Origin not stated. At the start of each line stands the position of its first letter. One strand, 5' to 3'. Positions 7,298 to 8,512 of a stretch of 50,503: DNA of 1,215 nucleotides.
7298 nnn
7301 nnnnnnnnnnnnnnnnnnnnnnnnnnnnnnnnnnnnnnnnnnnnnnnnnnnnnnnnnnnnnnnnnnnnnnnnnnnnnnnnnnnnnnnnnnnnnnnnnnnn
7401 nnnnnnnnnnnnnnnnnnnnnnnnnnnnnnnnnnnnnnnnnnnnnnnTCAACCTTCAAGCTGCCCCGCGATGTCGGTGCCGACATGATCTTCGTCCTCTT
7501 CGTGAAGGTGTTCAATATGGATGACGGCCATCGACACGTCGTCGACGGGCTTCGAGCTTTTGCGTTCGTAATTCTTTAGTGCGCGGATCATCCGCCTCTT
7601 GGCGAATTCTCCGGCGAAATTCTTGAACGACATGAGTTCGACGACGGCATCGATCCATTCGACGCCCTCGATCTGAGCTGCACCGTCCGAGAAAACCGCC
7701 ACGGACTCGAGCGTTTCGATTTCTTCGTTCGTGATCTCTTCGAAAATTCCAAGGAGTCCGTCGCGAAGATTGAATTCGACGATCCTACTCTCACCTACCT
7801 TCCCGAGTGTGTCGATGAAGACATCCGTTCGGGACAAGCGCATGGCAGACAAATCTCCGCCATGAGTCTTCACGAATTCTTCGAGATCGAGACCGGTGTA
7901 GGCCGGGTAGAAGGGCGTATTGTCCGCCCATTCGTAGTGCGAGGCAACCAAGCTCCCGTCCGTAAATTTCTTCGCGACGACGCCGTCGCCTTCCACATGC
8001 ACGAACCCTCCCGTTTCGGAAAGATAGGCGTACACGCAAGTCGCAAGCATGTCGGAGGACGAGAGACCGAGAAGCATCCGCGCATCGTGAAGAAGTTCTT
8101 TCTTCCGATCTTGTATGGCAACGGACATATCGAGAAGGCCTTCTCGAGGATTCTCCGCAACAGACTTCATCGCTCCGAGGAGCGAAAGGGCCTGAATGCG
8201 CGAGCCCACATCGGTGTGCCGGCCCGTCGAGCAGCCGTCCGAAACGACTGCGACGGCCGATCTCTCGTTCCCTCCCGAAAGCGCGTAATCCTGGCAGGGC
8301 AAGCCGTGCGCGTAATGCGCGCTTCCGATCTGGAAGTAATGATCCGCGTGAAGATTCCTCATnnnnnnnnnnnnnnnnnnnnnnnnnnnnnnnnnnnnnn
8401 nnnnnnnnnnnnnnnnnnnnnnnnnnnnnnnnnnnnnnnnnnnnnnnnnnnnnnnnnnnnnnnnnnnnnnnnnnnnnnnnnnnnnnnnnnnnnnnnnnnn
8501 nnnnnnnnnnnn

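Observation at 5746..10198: The TerY-P-type triad appears co-transcribed with a nicotinamidase from an NrtR-controlled promoter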

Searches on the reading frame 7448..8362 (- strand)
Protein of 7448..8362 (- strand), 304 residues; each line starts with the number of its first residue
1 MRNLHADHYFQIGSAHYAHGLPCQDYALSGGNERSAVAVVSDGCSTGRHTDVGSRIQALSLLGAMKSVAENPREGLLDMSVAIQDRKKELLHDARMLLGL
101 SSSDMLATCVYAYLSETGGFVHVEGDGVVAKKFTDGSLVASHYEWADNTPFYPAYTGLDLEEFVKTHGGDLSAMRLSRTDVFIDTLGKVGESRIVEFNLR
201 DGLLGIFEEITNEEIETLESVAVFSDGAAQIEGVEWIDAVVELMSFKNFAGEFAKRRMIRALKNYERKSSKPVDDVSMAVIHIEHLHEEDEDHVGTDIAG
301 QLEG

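Call 3: search_protein_families(library=pfam, proteins=[window:7448-8362:-], max_evalue=0.01)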
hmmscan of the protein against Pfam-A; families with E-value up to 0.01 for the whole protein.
window:7448-8362:- (304 aa): 1 family
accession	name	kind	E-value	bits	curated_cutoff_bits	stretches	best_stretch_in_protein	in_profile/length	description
PF13672.11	PP2C_2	-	1e-15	58.3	24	1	12-238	1-176/209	Protein phosphatase 2C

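Call 4: search_protein_families(library=padloc, proteins=[window:7448-8362:-], max_evalue=0.01)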
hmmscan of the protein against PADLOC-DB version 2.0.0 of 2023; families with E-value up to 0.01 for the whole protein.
window:7448-8362:- (304 aa): 0 families

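Call 6: search_protein_families(library=ncbifam, proteins=[window:7448-8362:-], max_evalue=1)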
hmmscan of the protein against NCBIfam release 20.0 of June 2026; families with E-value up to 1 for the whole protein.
window:7448-8362:- (304 aa): 0 families

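Call 47: search_protein_families(library=padloc, proteins=[window:7448-8362:-], max_evalue=10)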
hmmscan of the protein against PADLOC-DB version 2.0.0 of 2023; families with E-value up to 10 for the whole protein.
window:7448-8362:- (304 aa): 0 families
